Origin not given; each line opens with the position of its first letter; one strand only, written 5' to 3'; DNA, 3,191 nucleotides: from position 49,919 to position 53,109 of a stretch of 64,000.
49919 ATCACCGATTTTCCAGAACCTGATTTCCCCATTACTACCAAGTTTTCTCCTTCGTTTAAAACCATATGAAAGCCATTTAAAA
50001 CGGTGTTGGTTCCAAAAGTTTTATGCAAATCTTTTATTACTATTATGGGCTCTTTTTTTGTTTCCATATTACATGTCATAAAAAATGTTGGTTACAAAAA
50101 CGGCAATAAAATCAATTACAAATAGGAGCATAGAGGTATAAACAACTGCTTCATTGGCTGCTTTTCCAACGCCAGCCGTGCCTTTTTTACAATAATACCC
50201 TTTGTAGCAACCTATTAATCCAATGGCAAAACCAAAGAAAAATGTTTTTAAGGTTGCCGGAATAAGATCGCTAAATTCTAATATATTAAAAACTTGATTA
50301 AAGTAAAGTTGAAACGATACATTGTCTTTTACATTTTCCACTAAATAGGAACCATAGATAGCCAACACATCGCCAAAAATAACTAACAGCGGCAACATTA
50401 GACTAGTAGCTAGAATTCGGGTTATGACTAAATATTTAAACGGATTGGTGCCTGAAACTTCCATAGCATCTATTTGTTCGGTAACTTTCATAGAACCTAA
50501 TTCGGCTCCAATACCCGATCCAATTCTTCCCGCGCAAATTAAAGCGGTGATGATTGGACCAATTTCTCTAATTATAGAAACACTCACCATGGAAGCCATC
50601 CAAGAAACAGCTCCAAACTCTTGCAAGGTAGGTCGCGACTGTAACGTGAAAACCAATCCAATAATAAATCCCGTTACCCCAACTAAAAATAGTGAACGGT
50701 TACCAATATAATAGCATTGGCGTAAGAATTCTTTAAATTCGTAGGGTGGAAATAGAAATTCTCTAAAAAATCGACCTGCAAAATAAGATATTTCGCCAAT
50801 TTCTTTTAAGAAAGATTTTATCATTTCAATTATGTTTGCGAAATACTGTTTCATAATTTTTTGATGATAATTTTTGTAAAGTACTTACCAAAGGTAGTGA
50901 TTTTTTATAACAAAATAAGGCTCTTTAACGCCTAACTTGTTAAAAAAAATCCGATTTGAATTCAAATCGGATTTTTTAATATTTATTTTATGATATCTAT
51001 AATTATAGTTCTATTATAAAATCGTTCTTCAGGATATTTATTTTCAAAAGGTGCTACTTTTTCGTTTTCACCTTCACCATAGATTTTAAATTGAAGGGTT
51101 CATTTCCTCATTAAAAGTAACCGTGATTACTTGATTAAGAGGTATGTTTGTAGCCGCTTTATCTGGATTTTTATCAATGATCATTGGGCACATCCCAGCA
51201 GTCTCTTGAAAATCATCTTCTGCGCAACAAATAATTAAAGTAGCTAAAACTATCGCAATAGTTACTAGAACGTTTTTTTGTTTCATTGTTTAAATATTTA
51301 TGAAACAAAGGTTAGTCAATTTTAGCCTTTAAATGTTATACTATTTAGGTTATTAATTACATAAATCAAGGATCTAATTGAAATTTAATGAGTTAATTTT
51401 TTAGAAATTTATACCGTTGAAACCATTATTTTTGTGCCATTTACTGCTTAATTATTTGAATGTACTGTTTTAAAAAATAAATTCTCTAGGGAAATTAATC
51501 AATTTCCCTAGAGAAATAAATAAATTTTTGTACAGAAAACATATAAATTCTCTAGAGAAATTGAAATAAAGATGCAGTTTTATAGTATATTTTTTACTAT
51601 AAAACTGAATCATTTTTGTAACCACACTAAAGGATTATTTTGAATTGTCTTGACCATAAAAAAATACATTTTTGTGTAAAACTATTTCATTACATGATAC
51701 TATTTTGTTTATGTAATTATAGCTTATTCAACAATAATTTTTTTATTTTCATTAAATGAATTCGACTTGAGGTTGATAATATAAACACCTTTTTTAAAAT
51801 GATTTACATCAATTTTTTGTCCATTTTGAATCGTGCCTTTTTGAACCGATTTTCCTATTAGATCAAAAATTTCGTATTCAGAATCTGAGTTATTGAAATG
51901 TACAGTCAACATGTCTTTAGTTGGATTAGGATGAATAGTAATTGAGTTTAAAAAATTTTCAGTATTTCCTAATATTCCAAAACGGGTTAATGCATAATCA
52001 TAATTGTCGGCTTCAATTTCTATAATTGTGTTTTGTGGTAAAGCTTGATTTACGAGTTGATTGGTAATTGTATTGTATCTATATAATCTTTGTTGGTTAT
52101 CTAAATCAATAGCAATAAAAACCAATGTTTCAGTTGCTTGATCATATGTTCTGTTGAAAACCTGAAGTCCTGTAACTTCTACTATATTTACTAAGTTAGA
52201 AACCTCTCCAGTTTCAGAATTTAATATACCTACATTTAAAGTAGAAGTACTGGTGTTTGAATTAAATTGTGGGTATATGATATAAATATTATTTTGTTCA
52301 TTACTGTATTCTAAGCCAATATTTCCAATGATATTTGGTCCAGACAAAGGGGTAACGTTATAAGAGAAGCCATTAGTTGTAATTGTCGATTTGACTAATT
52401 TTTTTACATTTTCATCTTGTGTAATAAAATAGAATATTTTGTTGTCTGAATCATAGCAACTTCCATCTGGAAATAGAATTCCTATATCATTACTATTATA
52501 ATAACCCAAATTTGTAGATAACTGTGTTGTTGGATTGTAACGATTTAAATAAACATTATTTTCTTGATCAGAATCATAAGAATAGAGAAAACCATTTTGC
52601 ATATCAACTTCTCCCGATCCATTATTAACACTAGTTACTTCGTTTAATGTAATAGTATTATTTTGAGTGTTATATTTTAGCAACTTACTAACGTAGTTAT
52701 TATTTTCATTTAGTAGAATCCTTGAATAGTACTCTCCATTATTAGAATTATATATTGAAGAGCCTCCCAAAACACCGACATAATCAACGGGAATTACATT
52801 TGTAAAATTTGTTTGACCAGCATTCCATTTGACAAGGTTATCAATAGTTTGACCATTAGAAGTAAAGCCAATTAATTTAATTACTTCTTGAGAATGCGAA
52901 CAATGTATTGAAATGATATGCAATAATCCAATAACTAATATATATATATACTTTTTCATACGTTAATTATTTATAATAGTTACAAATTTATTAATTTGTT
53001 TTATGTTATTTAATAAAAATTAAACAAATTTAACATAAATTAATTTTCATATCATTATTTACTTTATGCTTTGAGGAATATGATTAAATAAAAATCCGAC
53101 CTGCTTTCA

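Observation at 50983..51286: Deletion scar: probable ice-binding-type lipoprotein operon collapsed to a 5' stub fused to an OmpA 3' stub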

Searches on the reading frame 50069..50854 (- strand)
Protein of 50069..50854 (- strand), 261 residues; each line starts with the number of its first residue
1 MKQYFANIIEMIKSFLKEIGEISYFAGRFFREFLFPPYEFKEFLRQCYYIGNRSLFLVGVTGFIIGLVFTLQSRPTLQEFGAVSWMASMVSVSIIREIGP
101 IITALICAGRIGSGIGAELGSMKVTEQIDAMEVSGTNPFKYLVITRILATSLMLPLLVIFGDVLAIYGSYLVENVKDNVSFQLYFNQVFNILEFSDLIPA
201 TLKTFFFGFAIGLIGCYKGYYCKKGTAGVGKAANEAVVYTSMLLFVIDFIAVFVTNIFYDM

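Call 13: find_encoding_contigs(protein=window:50069-50854:-, flank=8000, max_places=10)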
Protein window:50069-50854:- (261 aa): 23 contigs read that carry it; 7 places shown.
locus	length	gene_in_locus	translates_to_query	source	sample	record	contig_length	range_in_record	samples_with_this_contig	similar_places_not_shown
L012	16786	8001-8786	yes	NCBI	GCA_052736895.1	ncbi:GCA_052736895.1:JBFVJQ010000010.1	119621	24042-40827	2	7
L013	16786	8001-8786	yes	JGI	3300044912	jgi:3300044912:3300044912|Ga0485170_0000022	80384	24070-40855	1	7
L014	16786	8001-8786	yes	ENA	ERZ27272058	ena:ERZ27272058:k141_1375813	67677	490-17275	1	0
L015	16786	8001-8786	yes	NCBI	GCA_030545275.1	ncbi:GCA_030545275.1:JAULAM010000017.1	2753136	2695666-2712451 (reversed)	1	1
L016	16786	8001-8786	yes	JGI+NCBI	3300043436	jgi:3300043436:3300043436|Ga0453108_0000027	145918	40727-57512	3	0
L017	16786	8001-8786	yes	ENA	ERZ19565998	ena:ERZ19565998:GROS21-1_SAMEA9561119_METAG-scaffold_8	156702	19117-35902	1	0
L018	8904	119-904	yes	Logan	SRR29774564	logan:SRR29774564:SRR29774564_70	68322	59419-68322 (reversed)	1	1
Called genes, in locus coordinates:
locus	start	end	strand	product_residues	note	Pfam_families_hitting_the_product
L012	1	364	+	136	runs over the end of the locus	PF14126:DUF4293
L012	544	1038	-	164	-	PF12850:Metallophos_2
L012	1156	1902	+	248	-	PF01416:PseudoU_synth_1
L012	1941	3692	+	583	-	PF00664:ABC_membrane, PF00005:ABC_tran, PF02463:SMC_N (faint)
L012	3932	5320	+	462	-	PF00890:FAD_binding_2 (weak), PF01266:DAO (faint), PF03486:HI0933_like (faint), PF07992:Pyr_redox_2, PF12831:FAD_oxidored (faint), PF13738:Pyr_redox_3, PF00070:Pyr_redox, PF02852:Pyr_redox_dim, +1 more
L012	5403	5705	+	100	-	-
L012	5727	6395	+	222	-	-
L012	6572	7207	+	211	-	-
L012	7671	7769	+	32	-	PF13205:Big_5 (weak)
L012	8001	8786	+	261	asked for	PF02405:MlaE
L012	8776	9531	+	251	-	PF00005:ABC_tran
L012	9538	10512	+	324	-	PF02470:MlaD, PF28544:Helical_needle (faint)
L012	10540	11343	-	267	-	-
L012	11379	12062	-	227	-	PF02224:Cytidylate_kin, PF13189:Cytidylate_kin2 (weak)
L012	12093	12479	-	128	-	-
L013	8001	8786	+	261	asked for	PF02405:MlaE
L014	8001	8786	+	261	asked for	PF02405:MlaE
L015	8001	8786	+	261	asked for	PF02405:MlaE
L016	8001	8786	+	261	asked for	PF02405:MlaE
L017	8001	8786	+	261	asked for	PF02405:MlaE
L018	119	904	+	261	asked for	PF02405:MlaE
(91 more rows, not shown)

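Call 24: find_related_loci(query=window:50069-50854:-, collection=genome_contigs, flank=9000)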
Query window:50069-50854:- (261 aa) in genome_contigs; peptide patterns used: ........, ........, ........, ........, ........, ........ (x = any residue, [..] = any of these).
600 stretches matched a pattern (row limit reached: there are more); 595 encode a relative of the query (tblastn E <= 1e-3); the best 80 are kept; 80 distinct loci.
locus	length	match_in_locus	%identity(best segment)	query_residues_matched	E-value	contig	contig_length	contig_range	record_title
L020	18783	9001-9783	86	1-261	1e-151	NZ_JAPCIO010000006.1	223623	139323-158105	Flavobacterium lacisediminis strain TH16-21 Scaffold6, whole genome shotgun sequence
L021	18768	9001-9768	80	6-261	5e-139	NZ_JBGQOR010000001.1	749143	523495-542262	Flavobacterium sp. W20_MBD1_R3 NODE_1_length_749143_cov_211.490004, whole genome shotgun sequence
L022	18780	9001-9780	80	1-261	1e-137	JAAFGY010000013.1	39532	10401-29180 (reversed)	MAG: Flavobacterium sp. isolate Bin2_5 scaffold_391, whole genome shotgun sequence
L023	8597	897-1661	80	7-261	3e-137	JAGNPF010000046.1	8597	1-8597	MAG: Flavobacterium sp. isolate Go_Prim_bin_194 Go_Prim_9040_length_8597_cov_6.793034, whole genome shotgun sequence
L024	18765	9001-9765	78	7-261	6e-136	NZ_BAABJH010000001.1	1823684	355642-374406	Flaviramulus aquimarinus strain JCM 18274 sequence1, whole genome shotgun sequence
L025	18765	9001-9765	76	7-261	5e-135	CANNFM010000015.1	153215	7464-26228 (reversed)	uncultured Aquimarina sp. isolate 2-156.fasta genome assembly, contig: NODE_15, whole genome shotgun sequence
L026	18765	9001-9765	76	7-261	2e-134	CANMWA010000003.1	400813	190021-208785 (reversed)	uncultured Aquimarina sp. isolate YR205-23-3Z.fasta genome assembly, contig: NODE_3, whole genome shotgun sequence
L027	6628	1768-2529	78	6-259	4e-133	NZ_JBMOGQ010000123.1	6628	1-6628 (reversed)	MAG: Flavobacterium sp. isolate Deming_bin.306 contig38735, whole genome shotgun sequence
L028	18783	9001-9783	75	1-261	1e-132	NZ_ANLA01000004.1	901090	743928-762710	Xanthomarina gelatinilytica strain AK20 contig4, whole genome shotgun sequence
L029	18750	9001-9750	76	12-261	5e-130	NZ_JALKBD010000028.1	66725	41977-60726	Arenibacter sp. F20364 scaffold_28_length66726, whole genome shotgun sequence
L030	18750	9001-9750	76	12-261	7e-130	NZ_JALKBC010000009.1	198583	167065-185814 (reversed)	Arenibacter sp. F26102 scaffold9_size198583, whole genome shotgun sequence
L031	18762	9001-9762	76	6-259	6e-130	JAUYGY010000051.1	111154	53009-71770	MAG: Aequorivita sp. isolate C24_maxbin.034 C24_k141_830031, whole genome shotgun sequence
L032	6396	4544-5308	75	7-261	2e-129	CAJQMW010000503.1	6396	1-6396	MAG: uncultured Maribacter sp. isolate 10_20180412_Bin_Bin_112 genome assembly, contig: c_000009444239, whole genome sho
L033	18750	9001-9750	76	12-261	9e-129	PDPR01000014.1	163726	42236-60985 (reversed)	MAG: Maribacter sp. isolate DOLZORAL124_41_26 DolZOral124_scaffold_67, whole genome shotgun sequence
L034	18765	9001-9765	73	7-261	1e-128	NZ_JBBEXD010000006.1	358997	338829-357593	Ascidiimonas meishanensis strain W6 Scaffold5_1, whole genome shotgun sequence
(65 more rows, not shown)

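Call 44: search_protein_families(library=ncbifam, proteins=[L020:4326-6083:+, L020:6101-8098:+, L020:8312-8872:+], max_evalue=0.001)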
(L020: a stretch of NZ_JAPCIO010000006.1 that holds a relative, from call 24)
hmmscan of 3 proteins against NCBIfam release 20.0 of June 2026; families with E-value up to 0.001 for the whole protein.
L020:4326-6083:+ (586 aa): 1 family
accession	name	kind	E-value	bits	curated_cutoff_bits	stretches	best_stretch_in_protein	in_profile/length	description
NF045625.1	IBP_CFB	equivalog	2.7e-16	59.7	400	1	337-573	57-266/275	ice-binding protein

L020:6101-8098:+ (666 aa): 13 families
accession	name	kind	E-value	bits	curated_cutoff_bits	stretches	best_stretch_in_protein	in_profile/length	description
NF053611.1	YiaD_Gzip_OmpA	equivalog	8e-13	48.5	175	1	584-664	132-206/206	YiaD family glycine zipper/OmpA-like lipoprotein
NF045787.1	OmpABordt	equivalog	2.8e-10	40.2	200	1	540-665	71-190/194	outer membrane protein OmpA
NF053585.1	OMP_LP_YfiB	equivalog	6.5e-09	35.9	128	1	588-662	90-158/163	outer membrane lipoprotein YfiB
NF053612.1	anchor_PA1041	equivalog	3.8e-08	33.6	250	1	556-664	132-235/236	PA1041 family peptidoglycan-binding anchor lipoprotein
TIGR03350.1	type_VI_ompA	equivalog_domain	5.3e-08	32.9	139.8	1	574-664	48-137/137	type VI secretion system protein TssL, long form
NF047726.1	AutTranAdhPGAsTpgA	equivalog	1e-07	31.4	350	1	544-621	143-224/268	trimeric autotransporter adhesin/peptidogylcan-associated protein TpgA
NF045788.1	Omp38Acinit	equivalog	1.6e-07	30.7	500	1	557-660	243-342/354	outer membrane protein Omp38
NF008071.1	PRK10808.1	equivalog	5.1e-07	29.4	277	1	541-642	214-317/358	porin OmpA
TIGR02802.1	Pal_lipo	equivalog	0.00016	21.7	125.35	1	583-623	29-69/104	peptidoglycan-associated lipoprotein Pal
TIGR03789.1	pdsO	hypoth_equivalog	0.00016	21.4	152.2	1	587-663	172-242/243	sortase-associated OmpA-like protein PdsO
NF005444.0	PRK07033.1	equivalog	0.00022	20.3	520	1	586-664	345-421/438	DotU family type VI secretion system protein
NF053613.1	OMP_toxin_LptF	equivalog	0.00038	20.2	400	1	586-664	173-245/256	lipotoxin F family OmpA-related lipoprotein LptF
NF007424.1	PRK09967.1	equivalog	0.00096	19.3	155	0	589-662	87-155/160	OmpA family protein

L020:8312-8872:+ (187 aa): 14 families
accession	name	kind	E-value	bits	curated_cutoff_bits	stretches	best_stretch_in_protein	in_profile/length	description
TIGR04094.1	adjacent_YSIRK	equivalog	2.1e-12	46.7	200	1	77-173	287-383/383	YSIRK-targeted surface antigen transcriptional regulator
NF007693.0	PRK10371.1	equivalog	1.6e-10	40.7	253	1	95-183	219-307/309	transcriptional regulator MelR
NF047455.1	TF_Staph_AryK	equivalog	3.2e-10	38.9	850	1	89-181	173-264/759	transcriptional regulator AryK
NF006902.0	PRK09393.1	equivalog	2.1e-07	30.4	425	1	105-176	251-322/327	transcriptional regulator FtrA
NF007860.0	PRK10572.1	equivalog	5.2e-07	28.8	208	1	77-179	185-288/292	arabinose operon transcriptional regulator AraC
NF049932.1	TranspRegBtr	equivalog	7.6e-07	28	900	1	94-176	184-266/531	bacillibactin transport transcriptional regulator Btr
NF012228.1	RobA_TF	equivalog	1.9e-05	24.3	380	1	75-180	3-109/286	MDR efflux pump AcrAB transcriptional activator RobA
NF011701.0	PRK15121.1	equivalog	2.6e-05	23.9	426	1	76-179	6-110/289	MDR efflux pump AcrAB transcriptional activator RobA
NF007584.0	PRK10219.1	equivalog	0.00015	22.1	174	1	74-173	4-104/107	superoxide response transcriptional regulator SoxS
NF047788.1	TransRegPocR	equivalog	0.00018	20.9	500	1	102-177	217-292/296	transcriptional regulator PocR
NF010027.0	PRK13502.1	equivalog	0.00023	20.7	384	1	107-176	209-278/282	HTH-type transcriptional activator RhaR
NF007243.0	PRK09685.1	equivalog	0.00043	19.8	199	1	76-174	202-300/303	transcriptional regulator FeaR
TIGR02297.1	HpaA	equivalog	0.00062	19.1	274.65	0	99-173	211-285/287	4-hydroxyphenylacetate catabolism regulatory protein HpaA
NF010026.0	PRK13501.1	equivalog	0.00067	18.9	363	1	102-174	204-276/290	HTH-type transcriptional activator RhaR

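Call 45: search_solved_structures(query=L020:4326-6083:+, max_evalue=0.00001)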
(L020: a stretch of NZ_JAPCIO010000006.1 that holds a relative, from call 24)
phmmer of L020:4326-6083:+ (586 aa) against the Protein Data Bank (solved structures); distinct sequences matched with E-value up to 0.00001: 13.
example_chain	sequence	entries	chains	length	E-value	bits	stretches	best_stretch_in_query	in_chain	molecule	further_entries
6eio_A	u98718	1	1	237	2.8e-19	72.5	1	421-585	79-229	Antifreeze protein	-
5uyt_A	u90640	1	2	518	5.8e-16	61.6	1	316-571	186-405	Ice-binding protein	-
7bwx_A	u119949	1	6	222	2e-15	59.8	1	346-579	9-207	Ice-binding protein isoform1a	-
3wp9_A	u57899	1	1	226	5.6e-15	58.3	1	367-585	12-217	Ice-binding protein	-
7bwy_A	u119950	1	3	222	9.3e-15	57.6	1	346-579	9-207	Ice-binding protein isoform1a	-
3uyu_A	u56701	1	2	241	7.4e-14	54.6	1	347-585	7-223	Antifreeze protein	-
3uyv_A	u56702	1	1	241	8.6e-14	54.4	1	347-585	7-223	Antifreeze protein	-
6bg8_A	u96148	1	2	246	2.2e-13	53.1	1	345-576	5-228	Ig domain protein, group 2 domain protein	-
8x0z_A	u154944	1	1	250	1.9e-12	50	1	344-586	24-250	Ice-binding protein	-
8x1o_A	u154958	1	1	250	3.3e-12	49.2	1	344-586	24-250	Ice-binding protein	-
5b5h_A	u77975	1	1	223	6.9e-12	48.1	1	351-571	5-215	Antifreeze protein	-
3vn3_A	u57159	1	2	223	2e-11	46.6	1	350-580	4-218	Antifreeze protein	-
4nuh_A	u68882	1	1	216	4.2e-11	45.5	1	369-585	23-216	ice-binding protein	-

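Call 46: search_solved_structures(query=L020:6101-8098:+, max_evalue=0.001)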
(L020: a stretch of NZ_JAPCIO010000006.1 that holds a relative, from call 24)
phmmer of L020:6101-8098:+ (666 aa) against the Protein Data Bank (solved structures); distinct sequences matched with E-value up to 0.001: 3.
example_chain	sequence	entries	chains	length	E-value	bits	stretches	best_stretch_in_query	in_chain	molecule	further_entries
3td3_A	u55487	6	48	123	2e-05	26.2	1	557-663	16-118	Outer membrane protein omp38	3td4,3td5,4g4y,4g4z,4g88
7rjj_A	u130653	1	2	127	2.8e-05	25.7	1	581-665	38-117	OmpA family protein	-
5u1h_A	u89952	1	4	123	7.8e-05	24.2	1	548-661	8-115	Outer membrane porin F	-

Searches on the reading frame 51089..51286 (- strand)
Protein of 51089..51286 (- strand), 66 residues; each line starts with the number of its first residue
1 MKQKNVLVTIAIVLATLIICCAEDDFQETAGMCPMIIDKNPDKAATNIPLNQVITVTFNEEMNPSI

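Call 3: search_protein_families(library=pfam, proteins=[window:51089-51286:-], max_evalue=10)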
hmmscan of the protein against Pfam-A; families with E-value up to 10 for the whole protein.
seq(66 aa): 1 family
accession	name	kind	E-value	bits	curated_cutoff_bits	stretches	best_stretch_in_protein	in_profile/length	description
PF13205.12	Big_5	-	8.8e-05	23.6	23.6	1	34-65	5-36/105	Bacterial Ig-like domain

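Call 62: list_cluster_members(proteins=[window:51089-51286:-])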
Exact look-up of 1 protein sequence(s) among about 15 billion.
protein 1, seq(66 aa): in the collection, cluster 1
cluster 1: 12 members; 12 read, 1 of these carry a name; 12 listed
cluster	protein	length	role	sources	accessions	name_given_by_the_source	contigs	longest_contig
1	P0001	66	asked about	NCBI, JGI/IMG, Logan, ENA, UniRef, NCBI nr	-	-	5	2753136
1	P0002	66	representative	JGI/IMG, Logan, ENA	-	-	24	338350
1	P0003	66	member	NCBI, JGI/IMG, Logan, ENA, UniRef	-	-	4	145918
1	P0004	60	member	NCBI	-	-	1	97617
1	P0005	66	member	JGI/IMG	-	hypothetical protein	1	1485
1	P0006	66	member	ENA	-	-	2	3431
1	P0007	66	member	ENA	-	-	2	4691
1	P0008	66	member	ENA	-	-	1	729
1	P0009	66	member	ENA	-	-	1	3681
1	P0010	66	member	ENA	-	-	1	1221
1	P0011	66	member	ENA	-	-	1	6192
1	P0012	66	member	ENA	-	-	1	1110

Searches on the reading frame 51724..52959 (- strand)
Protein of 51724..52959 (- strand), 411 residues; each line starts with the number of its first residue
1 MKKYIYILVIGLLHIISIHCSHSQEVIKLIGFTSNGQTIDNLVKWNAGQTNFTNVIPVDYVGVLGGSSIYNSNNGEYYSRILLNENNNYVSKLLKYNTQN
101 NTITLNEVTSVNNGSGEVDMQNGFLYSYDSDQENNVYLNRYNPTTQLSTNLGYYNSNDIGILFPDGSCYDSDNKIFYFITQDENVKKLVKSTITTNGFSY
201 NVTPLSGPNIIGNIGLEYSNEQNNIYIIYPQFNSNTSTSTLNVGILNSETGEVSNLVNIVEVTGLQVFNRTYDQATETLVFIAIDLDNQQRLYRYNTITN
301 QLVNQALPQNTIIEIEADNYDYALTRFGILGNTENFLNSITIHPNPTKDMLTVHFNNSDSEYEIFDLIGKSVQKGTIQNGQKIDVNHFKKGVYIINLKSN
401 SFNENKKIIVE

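Call 3: search_protein_families(library=pfam, proteins=[window:51724-52959:-], max_evalue=10)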
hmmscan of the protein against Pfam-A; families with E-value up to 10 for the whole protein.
window:51724-52959:- (411 aa): 3 families
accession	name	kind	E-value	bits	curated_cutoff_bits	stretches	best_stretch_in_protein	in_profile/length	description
PF18962.6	Por_Secre_tail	-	2.8e-14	53.6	27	1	342-410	1-75/75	Secretion system C-terminal sorting domain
PF08450.18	SGL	-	0.044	13.8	26.3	1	87-187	110-209/246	SMP-30/Gluconolactonase/LRE-like region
PF13964.12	Kelch_6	-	0.095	13.2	25.3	1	63-105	16-42/50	Kelch motif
